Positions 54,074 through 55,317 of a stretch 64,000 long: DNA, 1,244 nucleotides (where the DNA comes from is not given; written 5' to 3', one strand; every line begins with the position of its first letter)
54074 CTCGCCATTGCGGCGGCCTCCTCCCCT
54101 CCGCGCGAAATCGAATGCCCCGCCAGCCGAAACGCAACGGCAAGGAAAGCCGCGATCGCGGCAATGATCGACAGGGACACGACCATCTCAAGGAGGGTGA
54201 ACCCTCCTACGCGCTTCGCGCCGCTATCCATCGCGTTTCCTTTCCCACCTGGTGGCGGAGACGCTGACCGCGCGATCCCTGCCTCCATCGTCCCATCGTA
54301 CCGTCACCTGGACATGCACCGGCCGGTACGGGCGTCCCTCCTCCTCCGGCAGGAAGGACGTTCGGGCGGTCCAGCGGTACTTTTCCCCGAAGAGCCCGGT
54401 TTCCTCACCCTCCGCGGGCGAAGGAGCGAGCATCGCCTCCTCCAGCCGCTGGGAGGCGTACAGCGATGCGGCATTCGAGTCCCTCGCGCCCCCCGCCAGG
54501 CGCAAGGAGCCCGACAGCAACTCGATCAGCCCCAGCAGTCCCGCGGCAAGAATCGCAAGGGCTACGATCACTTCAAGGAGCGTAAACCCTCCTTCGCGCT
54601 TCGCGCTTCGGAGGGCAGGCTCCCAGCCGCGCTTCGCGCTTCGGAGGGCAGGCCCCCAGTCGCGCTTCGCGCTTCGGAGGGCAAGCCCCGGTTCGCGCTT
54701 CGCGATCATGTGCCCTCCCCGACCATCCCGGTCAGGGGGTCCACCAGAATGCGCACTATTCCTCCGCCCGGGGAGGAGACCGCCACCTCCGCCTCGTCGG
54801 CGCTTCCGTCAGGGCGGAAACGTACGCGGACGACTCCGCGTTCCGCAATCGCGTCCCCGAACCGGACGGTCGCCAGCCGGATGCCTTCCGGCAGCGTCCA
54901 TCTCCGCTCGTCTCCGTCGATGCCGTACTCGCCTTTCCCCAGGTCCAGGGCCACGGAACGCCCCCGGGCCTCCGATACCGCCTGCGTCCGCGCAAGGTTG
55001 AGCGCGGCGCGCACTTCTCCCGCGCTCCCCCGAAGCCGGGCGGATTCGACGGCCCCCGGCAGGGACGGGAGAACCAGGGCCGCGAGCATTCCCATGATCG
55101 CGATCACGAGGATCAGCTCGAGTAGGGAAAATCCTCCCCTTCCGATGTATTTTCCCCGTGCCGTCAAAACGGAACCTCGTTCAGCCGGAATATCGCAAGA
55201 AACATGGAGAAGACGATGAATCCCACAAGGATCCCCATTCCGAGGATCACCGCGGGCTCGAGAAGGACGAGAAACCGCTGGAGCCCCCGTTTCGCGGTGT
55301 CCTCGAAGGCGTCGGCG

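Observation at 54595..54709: In-frame 3 x 33-bp tandem expansion inside a pseudopilin leader peptide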

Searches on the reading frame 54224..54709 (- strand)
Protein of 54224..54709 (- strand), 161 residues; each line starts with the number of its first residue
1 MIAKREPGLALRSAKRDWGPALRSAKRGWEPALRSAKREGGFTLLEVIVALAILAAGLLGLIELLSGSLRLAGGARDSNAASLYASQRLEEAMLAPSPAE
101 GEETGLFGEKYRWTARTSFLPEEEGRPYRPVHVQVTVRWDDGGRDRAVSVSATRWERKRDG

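Call 7: search_protein_families(library=pfam, proteins=[window:54224-54709:-], max_evalue=0.01)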
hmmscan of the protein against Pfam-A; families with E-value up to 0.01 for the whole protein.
window:54224-54709:- (161 aa): 1 family
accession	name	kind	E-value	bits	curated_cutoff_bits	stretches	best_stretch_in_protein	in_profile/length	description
PF07963.17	N_methyl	-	1.1e-06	28.4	21.2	1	37-61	2-26/27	Prokaryotic N-terminal methylation motif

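Call 8: search_protein_families(library=ncbifam, proteins=[window:54224-54709:-], max_evalue=0.01)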
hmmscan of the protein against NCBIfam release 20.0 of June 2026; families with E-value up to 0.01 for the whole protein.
window:54224-54709:- (161 aa): 7 families
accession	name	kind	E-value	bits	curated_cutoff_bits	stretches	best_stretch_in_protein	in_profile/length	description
NF047828.1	T3SSXpsI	equivalog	1.6e-12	47.6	150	1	41-147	3-118/132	type II secretion system protein XpsI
TIGR01707.1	gspI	equivalog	2e-10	41.1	44.35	1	41-115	1-79/101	type II secretion system minor pseudopilin GspI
TIGR02523.1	type_IV_pilV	equivalog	2.2e-09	37.9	52.2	1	41-100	3-61/139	type IV pilus modification protein PilV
TIGR02532.1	IV_pilin_GFxxxE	domain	0.00014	21.5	16.3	1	41-61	3-23/24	prepilin-type N-terminal cleavage/methylation domain-containing protein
NF041002.1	pilin_ComGF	equivalog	0.0027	17.9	80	1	40-64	2-26/139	competence type IV pilus minor pilin ComGF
TIGR01711.1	gspJ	equivalog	0.0033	17.3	64.85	1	40-93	1-47/192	type II secretion system minor pseudopilin GspJ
NF041013.1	T4P_ComGE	equivalog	0.0036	17.4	49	1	41-67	5-31/83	competence type IV pilus minor pilin ComGE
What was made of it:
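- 54224..54709 (-): GspI-like minor pseudopilin gene (161 aa prepilin; mature part 120 aa). NCBIfam XpsI and GspI are the best named hits, both below their cut-offs (calls 7, 8).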

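Call 9: find_homologous_proteins(query=window:54224-54709:-, max_evalue=0.001)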
Query window:54224-54709:- (161 aa): 240 proteins with E <= 0.001 among 6698 candidates; the best 120 are listed.
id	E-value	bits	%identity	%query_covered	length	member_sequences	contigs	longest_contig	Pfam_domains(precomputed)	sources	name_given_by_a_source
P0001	2.4e-97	341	100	100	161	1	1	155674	PF07963.18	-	-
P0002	1.0e-61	226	84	78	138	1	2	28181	PF07963.18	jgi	jgi:general secretion pathway protein I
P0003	1.9e-61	225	80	85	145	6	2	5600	PF07963.18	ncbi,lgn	ncbi:MAG TPA: prepilin-type N-terminal cleavage/methylation domain-containing protein [Candidatus De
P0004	7.2e-61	223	81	80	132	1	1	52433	PF07963.18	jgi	jgi:general secretion pathway protein I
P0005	1.4e-59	219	79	79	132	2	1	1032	PF07963.18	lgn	-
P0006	5.2e-59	217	78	80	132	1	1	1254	PF07963.18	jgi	jgi:general secretion pathway protein I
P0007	1.1e-58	216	81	76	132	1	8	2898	PF07963.18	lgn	-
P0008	3.1e-58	214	82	75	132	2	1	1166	PF07963.18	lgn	-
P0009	7.5e-58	213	71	89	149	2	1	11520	PF07963.18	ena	-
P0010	2.3e-57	212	77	78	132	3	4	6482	PF07963.18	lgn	-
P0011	6.0e-57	210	73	87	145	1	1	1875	PF07963.18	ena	-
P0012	7.6e-57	210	81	73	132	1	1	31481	PF07963.18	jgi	jgi:general secretion pathway protein I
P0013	9.2e-57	210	77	52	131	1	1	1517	PF07963.18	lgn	-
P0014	1.8e-56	209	80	75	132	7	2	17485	PF07963.18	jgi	jgi:type II secretion system protein I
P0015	1.9e-56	209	73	88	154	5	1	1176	PF07963.18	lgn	-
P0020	2.9e-54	201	78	75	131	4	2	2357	PF07963.18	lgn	-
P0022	4.8e-54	201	71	89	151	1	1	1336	PF07963.18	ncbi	-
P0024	4.3e-53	198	72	83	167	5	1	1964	PF07963.18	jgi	-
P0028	6.4e-52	194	68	89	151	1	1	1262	PF07963.18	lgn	-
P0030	1.3e-51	193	74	77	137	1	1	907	PF07963.18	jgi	jgi:general secretion pathway protein I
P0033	1.2e-50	190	74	81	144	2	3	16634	PF07963.18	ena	-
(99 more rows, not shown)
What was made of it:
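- On T2SS minor pseudopilin GspI: JGI names many homologues general secretion pathway protein I (call 9).
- On Slipped-strand contingency (phase-variable) locus: The 90% protein cluster has a single member (call 9).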

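Call 10: find_encoding_contigs(protein=window:54224-54709:-, flank=6000, max_places=10)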
Protein window:54224-54709:- (161 aa): 1 contig read that carries it; 1 place shown.
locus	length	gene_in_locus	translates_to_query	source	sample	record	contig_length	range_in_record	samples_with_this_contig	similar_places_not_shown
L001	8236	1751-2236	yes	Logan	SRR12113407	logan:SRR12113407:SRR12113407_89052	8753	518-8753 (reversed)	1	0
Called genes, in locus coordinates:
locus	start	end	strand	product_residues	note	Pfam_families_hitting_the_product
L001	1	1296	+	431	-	?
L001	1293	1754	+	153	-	-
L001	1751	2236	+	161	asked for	PF07963:N_methyl (weak)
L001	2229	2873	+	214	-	PF07963:N_methyl (faint)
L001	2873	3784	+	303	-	PF21687:T2SSK_1st, PF12836:HHH_3 (weak), PF03934:T2SSK (weak)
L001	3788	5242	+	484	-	PF05137:PilN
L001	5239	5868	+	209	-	PF10741:T2SSM_b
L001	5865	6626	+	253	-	-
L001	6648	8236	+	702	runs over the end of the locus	?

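Call 13: find_related_loci(query=window:54224-54709:-, collection=genome_contigs, flank=3000)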
Query window:54224-54709:- (161 aa) in genome_contigs; peptide patterns used: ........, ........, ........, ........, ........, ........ (x = any residue, [..] = any of these).
600 stretches matched a pattern (row limit reached: there are more); 7 encode a relative of the query (tblastn E <= 1e-3); 7 distinct loci.
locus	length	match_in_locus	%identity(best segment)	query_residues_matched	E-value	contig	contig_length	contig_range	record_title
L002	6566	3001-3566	77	15-161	2e-57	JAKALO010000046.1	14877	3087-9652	MAG: Deltaproteobacteria bacterium isolate WY5.bin129 NODE_6652_length_14877_cov_1.576136, whole genome shotgun sequence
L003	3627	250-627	75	33-158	4e-49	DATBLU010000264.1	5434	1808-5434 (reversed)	MAG TPA_asm: Candidatus Deferrimicrobiaceae bacterium isolate SMAG_U3980 k141_2126937, whole genome shotgun sequence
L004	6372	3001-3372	75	33-156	6e-49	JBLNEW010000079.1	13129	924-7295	MAG: Deltaproteobacteria bacterium isolate MAG62 PRJNA488683_bin1_renamed_78, whole genome shotgun sequence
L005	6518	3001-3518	51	16-151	2e-10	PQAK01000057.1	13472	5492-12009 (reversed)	MAG: Deltaproteobacteria bacterium isolate FeB_35 contig_47448, whole genome shotgun sequence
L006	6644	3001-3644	42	31-107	1e-9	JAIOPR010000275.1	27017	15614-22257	MAG: Planctomycetota bacterium isolate LakeFargette_0920_ALND_MAG_66_10 LacPavin_0920_ALND_scaffold_740707, whole genome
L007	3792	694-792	51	33-69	9e-6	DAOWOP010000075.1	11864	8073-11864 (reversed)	MAG TPA_asm: Planctomycetales bacterium isolate CSMAG_3057 CSMAG_3057_k141_11282_length_11864_cov_34.0000, whole genome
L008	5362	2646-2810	39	35-91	1e-5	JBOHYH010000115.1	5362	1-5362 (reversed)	MAG: Arenimonas sp. isolate H1-B1_maxbin2.bin.233 k127_311147, whole genome shotgun sequence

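Call 16: find_related_loci(query=A1, collection=metagenome_contigs, flank=1500)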
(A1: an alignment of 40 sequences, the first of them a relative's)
Query A1 (161 aa) in metagenome_contigs; peptide patterns used: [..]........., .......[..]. (x = any residue, [..] = any of these).
600 stretches matched a pattern (row limit reached: there are more); 300 encode a relative of the query (tblastn E <= 1e-3); the best 80 are kept; 80 distinct loci.
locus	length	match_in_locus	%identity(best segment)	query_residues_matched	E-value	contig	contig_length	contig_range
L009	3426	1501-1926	55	12-155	9e-47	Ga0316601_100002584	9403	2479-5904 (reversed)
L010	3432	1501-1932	55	16-160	9e-46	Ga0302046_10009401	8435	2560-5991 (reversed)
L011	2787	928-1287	58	39-158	2e-45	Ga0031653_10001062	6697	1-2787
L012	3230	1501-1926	53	12-155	6e-42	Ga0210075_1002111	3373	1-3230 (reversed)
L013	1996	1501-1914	54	16-155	4e-40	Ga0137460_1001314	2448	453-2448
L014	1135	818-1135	56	37-142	2e-39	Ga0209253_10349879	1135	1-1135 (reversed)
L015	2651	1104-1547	55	12-160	5e-36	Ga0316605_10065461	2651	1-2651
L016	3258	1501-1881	37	35-154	7e-22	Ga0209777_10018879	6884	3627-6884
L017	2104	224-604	37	41-160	2e-21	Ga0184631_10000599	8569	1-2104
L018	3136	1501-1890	39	32-154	5e-20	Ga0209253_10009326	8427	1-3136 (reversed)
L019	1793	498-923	35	19-157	2e-14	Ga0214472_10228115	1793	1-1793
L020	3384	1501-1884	31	41-160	9e-14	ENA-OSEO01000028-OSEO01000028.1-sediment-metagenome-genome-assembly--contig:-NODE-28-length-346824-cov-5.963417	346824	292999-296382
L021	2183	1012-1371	35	34-154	3e-13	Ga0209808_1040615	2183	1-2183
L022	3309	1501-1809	37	41-141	4e-13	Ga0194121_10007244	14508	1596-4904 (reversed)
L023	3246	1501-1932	29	26-161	4e-13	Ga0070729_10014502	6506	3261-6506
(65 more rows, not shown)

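Call 17: find_encoding_contigs(protein=P0003, flank=2500, max_places=4)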
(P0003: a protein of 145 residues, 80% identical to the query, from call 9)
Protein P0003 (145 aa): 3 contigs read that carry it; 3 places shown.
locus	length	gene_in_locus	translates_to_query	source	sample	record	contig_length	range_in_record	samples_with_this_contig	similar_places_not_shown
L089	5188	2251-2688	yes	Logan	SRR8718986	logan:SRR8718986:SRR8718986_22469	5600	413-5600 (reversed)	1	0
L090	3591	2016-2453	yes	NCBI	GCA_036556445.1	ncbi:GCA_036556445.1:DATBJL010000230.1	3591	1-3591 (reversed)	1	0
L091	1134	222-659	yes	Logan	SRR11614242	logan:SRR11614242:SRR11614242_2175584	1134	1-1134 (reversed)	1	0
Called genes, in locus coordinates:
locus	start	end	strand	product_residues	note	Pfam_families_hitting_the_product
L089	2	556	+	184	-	?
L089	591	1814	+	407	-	PF28597:T2SSF_N, PF00482:T2SSF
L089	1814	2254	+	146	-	PF07963:N_methyl (weak)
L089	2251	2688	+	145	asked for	PF07963:N_methyl (weak)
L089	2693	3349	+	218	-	PF07963:N_methyl (weak)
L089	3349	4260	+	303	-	PF21687:T2SSK_1st, PF12836:HHH_3 (faint), PF03934:T2SSK (weak)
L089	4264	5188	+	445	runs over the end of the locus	?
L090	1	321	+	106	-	PF00437:T2SSE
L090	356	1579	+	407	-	PF28597:T2SSF_N, PF00482:T2SSF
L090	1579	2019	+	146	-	PF07963:N_methyl (weak)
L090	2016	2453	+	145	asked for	PF07963:N_methyl (weak)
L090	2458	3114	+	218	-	PF07963:N_methyl (weak)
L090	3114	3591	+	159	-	PF21687:T2SSK_1st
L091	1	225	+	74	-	?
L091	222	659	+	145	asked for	PF07963:N_methyl (weak)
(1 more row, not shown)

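Call 18: find_encoding_contigs(protein=P0009, flank=2500, max_places=4)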
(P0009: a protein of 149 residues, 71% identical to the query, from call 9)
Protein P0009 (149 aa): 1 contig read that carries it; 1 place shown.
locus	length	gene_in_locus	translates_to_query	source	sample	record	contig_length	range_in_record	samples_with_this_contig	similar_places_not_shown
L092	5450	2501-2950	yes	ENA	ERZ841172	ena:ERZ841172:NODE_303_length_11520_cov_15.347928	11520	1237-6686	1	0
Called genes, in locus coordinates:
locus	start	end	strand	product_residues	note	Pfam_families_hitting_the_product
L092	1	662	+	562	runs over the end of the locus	PF05157:MshEN, PF00437:T2SSE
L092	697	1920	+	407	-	PF28597:T2SSF_N, PF00482:T2SSF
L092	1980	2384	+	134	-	PF12019:GspH (faint)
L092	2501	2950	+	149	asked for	PF07963:N_methyl (weak)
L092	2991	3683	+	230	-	-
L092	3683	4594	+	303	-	PF21687:T2SSK_1st, PF12836:HHH_3 (weak), PF03934:T2SSK (weak)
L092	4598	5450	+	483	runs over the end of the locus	PF05137:PilN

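Call 19: find_encoding_contigs(protein=P0024, flank=2500, max_places=4)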
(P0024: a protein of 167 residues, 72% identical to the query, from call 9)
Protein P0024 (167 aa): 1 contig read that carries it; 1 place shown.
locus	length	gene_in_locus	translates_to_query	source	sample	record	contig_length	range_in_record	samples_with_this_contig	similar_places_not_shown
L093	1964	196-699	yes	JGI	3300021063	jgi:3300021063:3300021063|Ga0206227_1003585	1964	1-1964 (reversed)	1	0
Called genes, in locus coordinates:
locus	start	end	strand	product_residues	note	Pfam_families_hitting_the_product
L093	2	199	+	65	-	?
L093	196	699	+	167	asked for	PF07963:N_methyl (weak)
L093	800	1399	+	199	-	PF11612:T2SSJ (faint)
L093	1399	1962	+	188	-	?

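Call 20: find_encoding_contigs(protein=P0011, flank=2500, max_places=4)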
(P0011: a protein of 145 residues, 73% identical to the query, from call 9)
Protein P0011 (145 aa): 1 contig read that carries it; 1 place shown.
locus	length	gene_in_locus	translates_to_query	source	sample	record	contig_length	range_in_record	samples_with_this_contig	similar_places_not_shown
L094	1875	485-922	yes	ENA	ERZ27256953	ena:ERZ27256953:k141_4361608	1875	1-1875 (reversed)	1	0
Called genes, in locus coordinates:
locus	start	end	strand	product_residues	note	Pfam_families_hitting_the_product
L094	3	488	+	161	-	?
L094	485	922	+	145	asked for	PF07963:N_methyl (weak)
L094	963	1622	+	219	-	PF11612:T2SSJ (faint)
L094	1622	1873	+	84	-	?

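Call 27: find_encoding_contigs(protein=P0033, flank=2500, max_places=4)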
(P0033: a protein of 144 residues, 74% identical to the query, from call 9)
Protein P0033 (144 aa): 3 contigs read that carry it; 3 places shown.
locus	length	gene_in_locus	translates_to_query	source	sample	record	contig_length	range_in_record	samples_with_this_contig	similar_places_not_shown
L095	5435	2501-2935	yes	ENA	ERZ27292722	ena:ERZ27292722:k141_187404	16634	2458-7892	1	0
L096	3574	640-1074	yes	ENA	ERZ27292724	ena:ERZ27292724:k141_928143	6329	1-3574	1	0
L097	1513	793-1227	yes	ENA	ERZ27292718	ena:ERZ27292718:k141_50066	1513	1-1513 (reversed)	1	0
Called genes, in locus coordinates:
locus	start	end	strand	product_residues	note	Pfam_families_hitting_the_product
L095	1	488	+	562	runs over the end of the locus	PF05157:MshEN, PF00437:T2SSE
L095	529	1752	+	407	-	PF28597:T2SSF_N, PF00482:T2SSF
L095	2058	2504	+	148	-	-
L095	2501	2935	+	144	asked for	PF07963:N_methyl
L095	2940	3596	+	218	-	PF07963:N_methyl (weak), PF11612:T2SSJ (weak)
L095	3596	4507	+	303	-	PF21687:T2SSK_1st, PF03934:T2SSK (faint), PF12836:HHH_3 (faint)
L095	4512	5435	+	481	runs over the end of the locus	PF05137:PilN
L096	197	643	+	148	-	-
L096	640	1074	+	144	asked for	PF07963:N_methyl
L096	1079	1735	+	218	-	PF07963:N_methyl (weak), PF11612:T2SSJ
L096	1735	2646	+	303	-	PF21687:T2SSK_1st, PF03934:T2SSK (faint), PF12836:HHH_3 (weak)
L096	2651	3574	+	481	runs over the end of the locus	PF05137:PilN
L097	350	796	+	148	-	-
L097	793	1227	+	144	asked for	PF07963:N_methyl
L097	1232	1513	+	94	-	?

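Call 28: find_encoding_contigs(protein=P0015, flank=2500, max_places=3)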
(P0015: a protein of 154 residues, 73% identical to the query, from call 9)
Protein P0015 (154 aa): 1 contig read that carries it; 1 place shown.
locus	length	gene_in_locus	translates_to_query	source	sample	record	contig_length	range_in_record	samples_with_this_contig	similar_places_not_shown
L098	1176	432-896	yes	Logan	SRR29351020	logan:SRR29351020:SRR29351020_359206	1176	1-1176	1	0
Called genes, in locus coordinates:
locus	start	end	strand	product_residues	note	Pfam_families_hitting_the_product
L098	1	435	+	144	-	?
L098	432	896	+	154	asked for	PF07963:N_methyl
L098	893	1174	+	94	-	?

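Call 29: find_encoding_contigs(protein=P0022, flank=2500, max_places=3)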
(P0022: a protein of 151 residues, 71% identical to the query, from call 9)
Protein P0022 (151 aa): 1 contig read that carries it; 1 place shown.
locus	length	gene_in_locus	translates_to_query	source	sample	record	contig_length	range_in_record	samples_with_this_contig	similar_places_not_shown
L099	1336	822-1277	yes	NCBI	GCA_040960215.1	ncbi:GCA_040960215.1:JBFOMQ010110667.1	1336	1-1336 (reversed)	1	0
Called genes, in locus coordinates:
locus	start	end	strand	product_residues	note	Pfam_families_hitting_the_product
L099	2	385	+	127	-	?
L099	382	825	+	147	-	PF07963:N_methyl (weak), PF12019:GspH (weak)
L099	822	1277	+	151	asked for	PF07963:N_methyl (weak)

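Call 30: find_encoding_contigs(protein=P0028, flank=2500, max_places=3)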
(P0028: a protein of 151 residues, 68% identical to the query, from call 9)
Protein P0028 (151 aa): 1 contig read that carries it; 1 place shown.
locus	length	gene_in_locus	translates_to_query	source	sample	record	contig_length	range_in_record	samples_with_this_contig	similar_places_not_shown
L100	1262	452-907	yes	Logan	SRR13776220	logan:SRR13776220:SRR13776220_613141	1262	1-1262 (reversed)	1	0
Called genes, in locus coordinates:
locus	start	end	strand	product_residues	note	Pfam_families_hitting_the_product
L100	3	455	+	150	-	?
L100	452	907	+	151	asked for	PF07963:N_methyl (weak)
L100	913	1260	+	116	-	?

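Call 31: find_encoding_contigs(protein=P0002, flank=2500, max_places=3)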
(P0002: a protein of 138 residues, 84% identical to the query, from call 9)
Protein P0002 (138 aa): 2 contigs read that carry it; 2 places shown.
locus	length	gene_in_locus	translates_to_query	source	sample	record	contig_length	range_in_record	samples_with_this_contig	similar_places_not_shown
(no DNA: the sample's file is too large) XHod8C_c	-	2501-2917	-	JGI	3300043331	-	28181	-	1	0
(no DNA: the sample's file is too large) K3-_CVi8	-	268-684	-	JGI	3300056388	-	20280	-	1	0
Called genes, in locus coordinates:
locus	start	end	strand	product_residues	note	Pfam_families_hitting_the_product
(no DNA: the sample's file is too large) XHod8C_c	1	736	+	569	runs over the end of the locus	PF05157:MshEN, PF00437:T2SSE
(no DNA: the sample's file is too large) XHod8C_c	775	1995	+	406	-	PF28597:T2SSF_N, PF00482:T2SSF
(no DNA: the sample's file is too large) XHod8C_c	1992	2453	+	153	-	PF07963:N_methyl (faint)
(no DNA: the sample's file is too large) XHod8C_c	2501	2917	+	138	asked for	PF07963:N_methyl (weak)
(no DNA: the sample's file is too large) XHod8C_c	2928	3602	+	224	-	-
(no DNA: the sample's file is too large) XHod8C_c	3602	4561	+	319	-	PF21687:T2SSK_1st, PF03934:T2SSK, PF12836:HHH_3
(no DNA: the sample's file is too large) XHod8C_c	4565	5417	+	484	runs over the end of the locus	PF05137:PilN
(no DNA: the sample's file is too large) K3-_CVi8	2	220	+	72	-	?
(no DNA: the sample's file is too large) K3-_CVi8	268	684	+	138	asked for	PF07963:N_methyl (weak)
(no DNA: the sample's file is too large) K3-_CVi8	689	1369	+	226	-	-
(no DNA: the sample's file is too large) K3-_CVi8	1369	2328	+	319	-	PF21687:T2SSK_1st, PF03934:T2SSK, PF12836:HHH_3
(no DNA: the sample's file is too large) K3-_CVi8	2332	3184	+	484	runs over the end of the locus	PF05137:PilN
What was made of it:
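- Tried and rejected: No DNA could be fetched for the closest relative, P0002 (call 31).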

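Call 65: find_encoding_contigs(protein=P0030, flank=2500, max_places=2)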
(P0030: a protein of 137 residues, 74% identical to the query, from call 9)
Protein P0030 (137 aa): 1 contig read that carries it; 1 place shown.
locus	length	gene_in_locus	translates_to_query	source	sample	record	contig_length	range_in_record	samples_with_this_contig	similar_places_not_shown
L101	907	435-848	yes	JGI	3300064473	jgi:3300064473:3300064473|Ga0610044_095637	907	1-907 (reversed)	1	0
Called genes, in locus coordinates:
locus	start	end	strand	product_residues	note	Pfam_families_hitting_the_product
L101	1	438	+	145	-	?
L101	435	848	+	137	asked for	PF07963:N_methyl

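Call 66: find_encoding_contigs(protein=P0020, flank=2500, max_places=2)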
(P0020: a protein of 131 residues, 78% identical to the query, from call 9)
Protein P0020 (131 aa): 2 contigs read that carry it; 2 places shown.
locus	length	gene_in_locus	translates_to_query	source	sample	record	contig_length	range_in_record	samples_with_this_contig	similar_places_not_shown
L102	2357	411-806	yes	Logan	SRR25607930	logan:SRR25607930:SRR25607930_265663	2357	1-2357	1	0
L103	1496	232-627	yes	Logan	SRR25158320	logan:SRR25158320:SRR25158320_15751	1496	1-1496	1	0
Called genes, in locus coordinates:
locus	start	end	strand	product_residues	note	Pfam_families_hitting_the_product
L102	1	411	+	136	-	?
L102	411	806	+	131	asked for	PF07963:N_methyl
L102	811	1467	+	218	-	PF07963:N_methyl (weak)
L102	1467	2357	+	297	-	?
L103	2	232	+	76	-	?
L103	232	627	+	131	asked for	PF07963:N_methyl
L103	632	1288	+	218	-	PF07963:N_methyl (weak), PF11612:T2SSJ (faint)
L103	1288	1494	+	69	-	?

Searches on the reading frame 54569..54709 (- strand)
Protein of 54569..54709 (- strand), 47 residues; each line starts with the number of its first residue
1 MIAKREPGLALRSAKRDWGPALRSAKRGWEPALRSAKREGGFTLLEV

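Call 46: search_protein_representatives(protein=window:54569-54709:-)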
Query: 47 residues. Proteins with E-value up to 0.001 (for the whole library): 6; up to 1e-10: 2; up to 1e-30: 0. The best 6 are listed.
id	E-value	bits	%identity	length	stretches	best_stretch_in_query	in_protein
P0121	2.2e-12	61.5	-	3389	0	-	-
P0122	9.7e-11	56.4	30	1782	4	4-40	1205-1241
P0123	1.4e-05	40.4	43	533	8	6-33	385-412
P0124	1.5e-04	37.3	-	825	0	-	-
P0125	5.8e-04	35.4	33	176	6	17-36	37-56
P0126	7.9e-04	35.0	30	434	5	6-25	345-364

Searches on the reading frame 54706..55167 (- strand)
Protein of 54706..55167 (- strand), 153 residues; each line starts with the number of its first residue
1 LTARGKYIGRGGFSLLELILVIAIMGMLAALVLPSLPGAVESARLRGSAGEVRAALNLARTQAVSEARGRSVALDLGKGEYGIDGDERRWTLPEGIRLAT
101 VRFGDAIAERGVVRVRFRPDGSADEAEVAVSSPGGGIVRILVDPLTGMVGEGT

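Call 7: search_protein_families(library=pfam, proteins=[window:54706-55167:-], max_evalue=0.01)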
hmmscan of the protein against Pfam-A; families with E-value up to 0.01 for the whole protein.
window:54706-55167:- (153 aa): 2 families
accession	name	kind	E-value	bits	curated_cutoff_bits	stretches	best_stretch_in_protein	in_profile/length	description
PF12019.13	GspH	-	3.8e-05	24.6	21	1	49-143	2-105/108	Type II transport protein GspH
PF07963.17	N_methyl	-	0.00014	21.7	21.2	1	10-33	4-27/27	Prokaryotic N-terminal methylation motif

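Call 8: search_protein_families(library=ncbifam, proteins=[window:54706-55167:-], max_evalue=0.01)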
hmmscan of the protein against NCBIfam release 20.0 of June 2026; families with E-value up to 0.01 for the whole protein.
window:54706-55167:- (153 aa): 11 families
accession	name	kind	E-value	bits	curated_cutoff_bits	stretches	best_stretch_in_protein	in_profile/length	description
NF047827.1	T3SSXpsH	equivalog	2.3e-12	46.9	160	1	12-149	2-137/145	type II secretion system protein XpsH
TIGR01708.2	typeII_sec_gspH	equivalog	5.9e-11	42.7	80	1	12-69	3-60/169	type II secretion system minor pseudopilin GspH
TIGR02596.1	TIGR02596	subfamily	1.8e-08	34.7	70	1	13-68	1-56/196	Verru_Chthon cassette protein D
TIGR01710.1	typeII_sec_gspG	equivalog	2.8e-07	30.6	88.85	1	12-54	2-44/134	type II secretion system major pseudopilin GspG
TIGR02532.1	IV_pilin_GFxxxE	domain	1.7e-05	24.5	16.3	1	11-33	2-24/24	prepilin-type N-terminal cleavage/methylation domain-containing protein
NF007800.0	PRK10506.1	equivalog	0.00015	21.6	158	1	10-74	8-72/163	prepilin peptidase-dependent protein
NF041775.1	typeIV_PilA_Myxo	equivalog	0.00038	20.5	400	1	12-36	12-36/214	type IV pilin protein PilA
NF047828.1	T3SSXpsI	equivalog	0.00041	20.4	150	1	12-92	3-78/132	type II secretion system protein XpsI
NF007862.0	PRK10574.1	equivalog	0.0011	19.1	138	1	11-44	5-38/145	prepilin peptidase-dependent pilin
NF041013.1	T4P_ComGE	equivalog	0.006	16.6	49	1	12-36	5-29/83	competence type IV pilus minor pilin ComGE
NF040982.1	ComGD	equivalog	0.0065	16.9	70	1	12-81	3-72/139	competence type IV pilus minor pilin ComGD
